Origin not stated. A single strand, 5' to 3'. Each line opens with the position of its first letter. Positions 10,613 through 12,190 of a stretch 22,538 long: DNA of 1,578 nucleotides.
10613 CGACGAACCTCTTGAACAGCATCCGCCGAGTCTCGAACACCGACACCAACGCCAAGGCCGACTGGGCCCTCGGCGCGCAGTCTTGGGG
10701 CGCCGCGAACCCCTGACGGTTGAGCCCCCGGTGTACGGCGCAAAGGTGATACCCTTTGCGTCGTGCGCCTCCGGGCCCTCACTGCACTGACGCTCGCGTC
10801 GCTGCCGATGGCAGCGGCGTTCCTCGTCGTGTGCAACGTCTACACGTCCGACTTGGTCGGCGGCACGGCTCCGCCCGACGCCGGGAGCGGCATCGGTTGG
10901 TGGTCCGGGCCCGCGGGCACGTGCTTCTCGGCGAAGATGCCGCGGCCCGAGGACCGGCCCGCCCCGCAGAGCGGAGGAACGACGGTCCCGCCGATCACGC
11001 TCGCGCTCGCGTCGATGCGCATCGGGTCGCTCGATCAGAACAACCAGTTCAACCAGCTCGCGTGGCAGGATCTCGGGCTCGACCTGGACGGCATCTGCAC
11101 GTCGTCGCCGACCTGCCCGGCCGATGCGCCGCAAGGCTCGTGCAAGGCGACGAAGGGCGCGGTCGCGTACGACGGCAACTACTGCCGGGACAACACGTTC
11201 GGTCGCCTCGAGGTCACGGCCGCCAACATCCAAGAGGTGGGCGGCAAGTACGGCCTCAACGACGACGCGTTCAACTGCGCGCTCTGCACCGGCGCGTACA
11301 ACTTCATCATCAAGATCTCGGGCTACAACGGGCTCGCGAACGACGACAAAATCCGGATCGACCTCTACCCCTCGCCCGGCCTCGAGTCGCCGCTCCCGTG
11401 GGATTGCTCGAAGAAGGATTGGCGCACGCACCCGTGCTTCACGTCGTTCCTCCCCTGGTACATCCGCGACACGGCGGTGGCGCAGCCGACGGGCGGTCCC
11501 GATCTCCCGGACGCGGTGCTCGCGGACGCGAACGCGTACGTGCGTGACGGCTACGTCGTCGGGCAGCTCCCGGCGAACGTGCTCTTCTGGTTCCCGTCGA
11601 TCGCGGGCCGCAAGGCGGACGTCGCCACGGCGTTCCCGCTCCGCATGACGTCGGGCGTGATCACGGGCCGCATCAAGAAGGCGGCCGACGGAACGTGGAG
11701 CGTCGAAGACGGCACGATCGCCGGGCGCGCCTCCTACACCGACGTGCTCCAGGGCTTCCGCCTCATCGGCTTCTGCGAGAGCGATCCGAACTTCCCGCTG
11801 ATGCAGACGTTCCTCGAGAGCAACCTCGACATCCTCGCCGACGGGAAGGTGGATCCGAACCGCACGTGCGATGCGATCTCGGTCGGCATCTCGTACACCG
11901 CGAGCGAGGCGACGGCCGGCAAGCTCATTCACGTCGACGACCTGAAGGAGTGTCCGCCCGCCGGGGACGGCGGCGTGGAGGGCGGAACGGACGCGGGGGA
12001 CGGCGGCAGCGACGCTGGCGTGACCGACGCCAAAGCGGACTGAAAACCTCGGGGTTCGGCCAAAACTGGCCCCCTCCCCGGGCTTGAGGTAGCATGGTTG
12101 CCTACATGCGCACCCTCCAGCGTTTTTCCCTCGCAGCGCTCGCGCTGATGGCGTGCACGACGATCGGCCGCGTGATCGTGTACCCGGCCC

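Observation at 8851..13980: Cluster of four lipoprotein genes, one with a Big_5 Ig + lamin-tail domain architecture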

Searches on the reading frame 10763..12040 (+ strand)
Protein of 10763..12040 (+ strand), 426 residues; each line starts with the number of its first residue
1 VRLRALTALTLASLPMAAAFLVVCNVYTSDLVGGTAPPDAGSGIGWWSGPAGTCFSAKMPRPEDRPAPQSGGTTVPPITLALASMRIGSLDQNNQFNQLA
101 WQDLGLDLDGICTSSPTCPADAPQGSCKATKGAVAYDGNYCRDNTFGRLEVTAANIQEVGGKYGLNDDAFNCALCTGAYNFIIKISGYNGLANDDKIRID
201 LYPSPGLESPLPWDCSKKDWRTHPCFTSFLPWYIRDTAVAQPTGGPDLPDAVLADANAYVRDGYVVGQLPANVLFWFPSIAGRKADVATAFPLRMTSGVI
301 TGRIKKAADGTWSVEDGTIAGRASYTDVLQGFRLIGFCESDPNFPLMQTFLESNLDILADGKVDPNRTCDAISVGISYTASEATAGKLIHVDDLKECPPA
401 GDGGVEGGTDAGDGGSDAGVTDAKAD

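Call 7: search_protein_families(library=pfam, proteins=[window:10763-12040:+], max_evalue=0.1)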
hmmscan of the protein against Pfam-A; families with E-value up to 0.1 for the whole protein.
window:10763-12040:+ (426 aa): 0 families

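Call 8: search_protein_families(library=ncbifam, proteins=[window:10763-12040:+], max_evalue=0.1)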
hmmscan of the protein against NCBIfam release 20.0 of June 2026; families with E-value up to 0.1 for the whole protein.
window:10763-12040:+ (426 aa): 0 families

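Call 9: find_homologous_proteins(query=window:10763-12040:+)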
Query window:10763-12040:+ (426 aa): 263 proteins with E <= 0.001 among 8000 candidates; the best 120 are listed.
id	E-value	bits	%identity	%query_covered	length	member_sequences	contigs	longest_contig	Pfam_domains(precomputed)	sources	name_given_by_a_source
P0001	8.5e-265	897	93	93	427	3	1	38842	-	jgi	jgi:hypothetical protein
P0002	1.8e-237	807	83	98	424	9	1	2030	-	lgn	-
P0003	7.4e-233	792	83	96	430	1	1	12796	-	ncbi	ncbi:hypothetical protein BH09MYX1_BH09MYX1_39330 [soil metagenome]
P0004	2.2e-226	770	80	93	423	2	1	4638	-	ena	-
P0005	3.0e-204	697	73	95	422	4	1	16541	-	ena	-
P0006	1.4e-198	679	70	100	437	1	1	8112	-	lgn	-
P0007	3.5e-190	651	72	92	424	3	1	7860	-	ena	-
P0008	6.9e-183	627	66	98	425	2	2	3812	-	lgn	-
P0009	1.6e-176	606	62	99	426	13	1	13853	-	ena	-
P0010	1.7e-176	606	64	95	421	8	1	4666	-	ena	-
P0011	7.7e-175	600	64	89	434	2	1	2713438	-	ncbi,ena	-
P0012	7.9e-175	600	67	81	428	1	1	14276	-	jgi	jgi:hypothetical protein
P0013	1.6e-172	593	64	94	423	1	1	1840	-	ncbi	-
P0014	5.2e-171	588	64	95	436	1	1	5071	-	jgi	-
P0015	9.8e-171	587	64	100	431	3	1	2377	-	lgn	-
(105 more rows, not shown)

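Call 14: find_related_loci(query=A1, collection=genome_contigs, flank=10000)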
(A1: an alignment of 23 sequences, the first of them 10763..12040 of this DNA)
Query A1 (426 aa) in genome_contigs; peptide patterns used: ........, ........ (x = any residue, [..] = any of these).
66 stretches matched a pattern; 51 encode a relative of the query (tblastn E <= 1e-3); 51 distinct loci.
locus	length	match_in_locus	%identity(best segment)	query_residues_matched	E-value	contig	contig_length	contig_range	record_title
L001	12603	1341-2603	83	1-419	0e+0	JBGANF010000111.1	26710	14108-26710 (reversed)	MAG: Polyangiaceae bacterium isolate MAG_AAO_H10.108 AAOH10-108_opera_contig_5854, whole genome shotgun sequence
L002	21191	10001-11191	62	3-398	5e-168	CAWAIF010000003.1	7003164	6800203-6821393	MAG: uncultured delta proteobacterium isolate MFD02416.bin.1.98 genome assembly, contig: contig_8404, whole genome shotg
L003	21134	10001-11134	66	20-397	1e-167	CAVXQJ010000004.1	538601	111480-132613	MAG: uncultured delta proteobacterium isolate MFD01872.bin.2.281 genome assembly, contig: contig_126414, whole genome sh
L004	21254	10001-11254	61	3-420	9e-166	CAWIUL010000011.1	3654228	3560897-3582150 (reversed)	MAG: uncultured delta proteobacterium isolate MFD01872.bin.1.328 genome assembly, contig: contig_37708, whole genome sho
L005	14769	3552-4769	63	20-426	3e-165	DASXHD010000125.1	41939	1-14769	MAG TPA_asm: Polyangiaceae bacterium isolate SMAG_U5184 k141_3808290, whole genome shotgun sequence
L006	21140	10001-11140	64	18-397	8e-164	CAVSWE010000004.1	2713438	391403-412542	MAG: uncultured delta proteobacterium isolate MFD05705.bin.2.131 genome assembly, contig: contig_27161, whole genome sho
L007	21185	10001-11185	61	24-426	3e-158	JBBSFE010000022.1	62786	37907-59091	MAG: Polyangiales bacterium isolate LS1_sbin.79 LS1_sbin.79_K_248312_L_62786_cov_14.1832, whole genome shotgun sequence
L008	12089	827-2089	58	2-419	2e-154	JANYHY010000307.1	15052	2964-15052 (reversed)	MAG: Myxococcales bacterium isolate GL140_2_metabinner_129_sub GL140_2_k141_653741, whole genome shotgun sequence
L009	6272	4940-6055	63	24-397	3e-153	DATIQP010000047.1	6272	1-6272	MAG TPA_asm: Polyangiaceae bacterium isolate SMAG_U15880 k141_834642, whole genome shotgun sequence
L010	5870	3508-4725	58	3-414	3e-151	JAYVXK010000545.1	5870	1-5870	MAG: Myxococcales bacterium isolate GL85_DN_concoct_3 GL85_DN_concoct_3_544, whole genome shotgun sequence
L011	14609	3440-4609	59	16-399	1e-149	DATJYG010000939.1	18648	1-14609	MAG TPA_asm: Polyangiaceae bacterium isolate SMAG_U15146 k141_1332802, whole genome shotgun sequence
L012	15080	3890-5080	56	1-400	2e-147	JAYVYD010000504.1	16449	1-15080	MAG: Myxococcales bacterium isolate GL85_UP_concoct_158 GL85_UP_concoct_158_503, whole genome shotgun sequence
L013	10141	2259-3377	60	24-397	1e-144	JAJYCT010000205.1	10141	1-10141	MAG: Myxococcales bacterium isolate BP9.bin63 NODE_13787_length_10141_cov_1.548632, whole genome shotgun sequence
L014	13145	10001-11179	56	3-399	1e-144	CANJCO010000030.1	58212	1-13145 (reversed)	MAG: Myxococcales bacterium isolate RH-23may17-1049 genome assembly, contig: RH-23may17-C3721, whole genome shotgun sequ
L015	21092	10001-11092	58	46-416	2e-139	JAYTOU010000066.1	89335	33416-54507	MAG: Myxococcales bacterium isolate GFS_4219 GFS_4219_65, whole genome shotgun sequence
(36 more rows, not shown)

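Call 22: predict_structure(alignment_id=A1)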
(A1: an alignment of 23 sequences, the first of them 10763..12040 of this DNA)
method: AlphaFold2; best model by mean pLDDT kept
length: 426 residues; sequences in the alignment: 23
mean_pLDDT: 77.7   pTM: 0.77
mean pLDDT of the five models: 77.7, 77.0, 76.5, 75.4, 73.1
residues with pLDDT >= 90: 176; 70-90: 134; 50-70: 46; < 50: 70
segments of 3 or more residues with pLDDT < 50: 1-35, 129-135, 401-426
pLDDT, mean of each block of 10 residues (from residue 1): 36 38 38 48 62 66 86 92 91 85 76 56 55 50 82 85 83 91 96 96 94 88 88 95 93 96 93 88 80 92 93 92 94 90 92 87 84 91 96 80 38 33 34
secondary structure, 60 per line:
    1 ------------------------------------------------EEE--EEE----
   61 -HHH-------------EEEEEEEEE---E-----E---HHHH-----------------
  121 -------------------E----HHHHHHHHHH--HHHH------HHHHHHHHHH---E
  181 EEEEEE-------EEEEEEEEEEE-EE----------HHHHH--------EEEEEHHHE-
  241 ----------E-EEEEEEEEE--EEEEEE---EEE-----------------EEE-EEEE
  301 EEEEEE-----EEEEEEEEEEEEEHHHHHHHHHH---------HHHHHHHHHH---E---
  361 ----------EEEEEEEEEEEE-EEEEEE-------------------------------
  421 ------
elements in order: E49-51 E54-56 E78-86 H100-103 H145-154 H157-160 H167-176 E180-186 E194-204 H218-222 E231-235 E253-261 E264-269 E273-275 E293-295 E297-306 E312-324 H325-334 H344-353 E371-382 E384-389

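Call 31: search_solved_structures(query=A1, max_evalue=10)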
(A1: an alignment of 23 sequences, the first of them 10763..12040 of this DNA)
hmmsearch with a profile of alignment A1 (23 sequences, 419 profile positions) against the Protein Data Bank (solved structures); distinct sequences matched with E-value up to 10: 1.
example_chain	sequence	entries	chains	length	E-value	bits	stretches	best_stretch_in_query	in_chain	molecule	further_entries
4kvf_A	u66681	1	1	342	0.32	12.9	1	318-371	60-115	Rhamnose ABC transporter, periplasmic rhamnose-binding protein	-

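Call 73: search_protein_families(library=pfam, proteins=[L005:6036-7787:-, L007:12519-13772:+, L001:4720-5430:+], max_evalue=0.01)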
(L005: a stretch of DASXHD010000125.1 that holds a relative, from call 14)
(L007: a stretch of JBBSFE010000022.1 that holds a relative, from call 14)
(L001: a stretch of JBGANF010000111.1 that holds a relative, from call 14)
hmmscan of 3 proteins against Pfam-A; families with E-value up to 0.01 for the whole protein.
L005:6036-7787:- (584 aa): 0 families

L007:12519-13772:+ (418 aa): 0 families

L001:4720-5430:+ (237 aa): 1 family
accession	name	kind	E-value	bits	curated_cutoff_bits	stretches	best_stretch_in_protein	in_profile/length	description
PF05685.18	Uma2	-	2.3e-07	30.9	27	1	44-154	26-133/172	Putative restriction endonuclease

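Call 75: fold_search(model_id=the predicted structure, library=pdb)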
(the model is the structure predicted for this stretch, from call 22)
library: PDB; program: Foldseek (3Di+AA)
matches with E <= 10: 282; with E <= 0.001: 0
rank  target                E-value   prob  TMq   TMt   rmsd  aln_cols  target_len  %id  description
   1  5ibo_A                4.0e-01  0.06  0.10  0.20  15.3       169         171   10  1.95A resolution structure of NanoLuc luciferase (released 2016-04-13)
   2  8qk4_A                8.4e-01  0.02  0.11  0.15  18.5       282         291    8  Dehydratase domain (PksJ DH1) from the bacillaene trans-AT PKS (released 2024-09-25)
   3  5xlm_A                8.9e-01  0.09  0.14  0.31  10.0       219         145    7  Monomer form of M.tuberculosis PknI sensor domain (released 2018-05-16)
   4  3r3f_A                1.0e+00  0.02  0.07  0.15   9.9       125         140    9  Crystal structure of Arthrobacter sp. strain SU 4-hydroxybenzoyl CoA thioesterase mutant T77A complexed with 4-hydroxy (released 2012-03-28)
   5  3mw3_A                1.1e+00  0.01  0.06  0.10  16.4       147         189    8  Crystal structure of beta-neurexin 2 with the splice insert 4 (released 2010-07-28)
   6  5dm5_B                1.3e+00  0.02  0.08  0.20  14.1       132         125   10  Crystal structure of the hexameric thioesterase y2039 from Yersinia pestis (released 2015-11-11)
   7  3r3a_A                1.4e+00  0.02  0.07  0.14  10.0       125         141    9  Crystal structure of Arthrobacter sp. strain SU 4-hydroxybenzoyl CoA thioesterase mutant Q58A complexed with 4-hydroxy (released 2012-03-28)
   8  1q4s_A                1.4e+00  0.02  0.07  0.14  10.2       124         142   10  Crystal structure of Arthrobacter sp. strain SU 4-hydroxybenzoyl CoA thioesterase complexed with CoA and 4-hydroxybenz (released 2003-09-23)
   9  7zmf_B                1.4e+00  0.01  0.10  0.13  19.2       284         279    6  Dehydratase domain of module 3 from Brevibacillus Brevis orphan BGC11 (released 2022-09-21)
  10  3cye_MODEL_1_A        1.4e+00  0.01  0.08  0.08  18.8       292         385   10  Cyrstal structure of the native 1918 H1N1 neuraminidase from a crystal with lattice-translocation defects (released 2008-08-05)
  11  6yfi_A                1.6e+00  0.09  0.11  0.25  12.5       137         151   11  Bacteriophage EMS014 coat protein (released 2020-09-02)
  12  3r32_B                1.6e+00  0.02  0.07  0.14  10.3       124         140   10  Crystal structure of Arthrobacter sp. strain SU 4-hydroxybenzoyl CoA thioesterase mutant E73A complexed with 4-hydroxy (released 2012-03-28)
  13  2vh4_A                1.6e+00  0.01  0.07  0.08  22.4       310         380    9  Structure of a loop C-sheet serpin polymer (released 2008-01-08)
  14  3r3d_A                1.7e+00  0.01  0.07  0.15   9.9       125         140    9  Crystal structure of Arthrobacter sp. strain SU 4-hydroxybenzoyl CoA thioesterase mutant T77S complexed with 4-hydroxy (released 2012-03-28)
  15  8z5y_D                1.7e+00  0.01  0.09  0.09  27.7       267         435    8  Cryo-EM structure of the L-hook of the polar flagellum (released 2025-10-22)
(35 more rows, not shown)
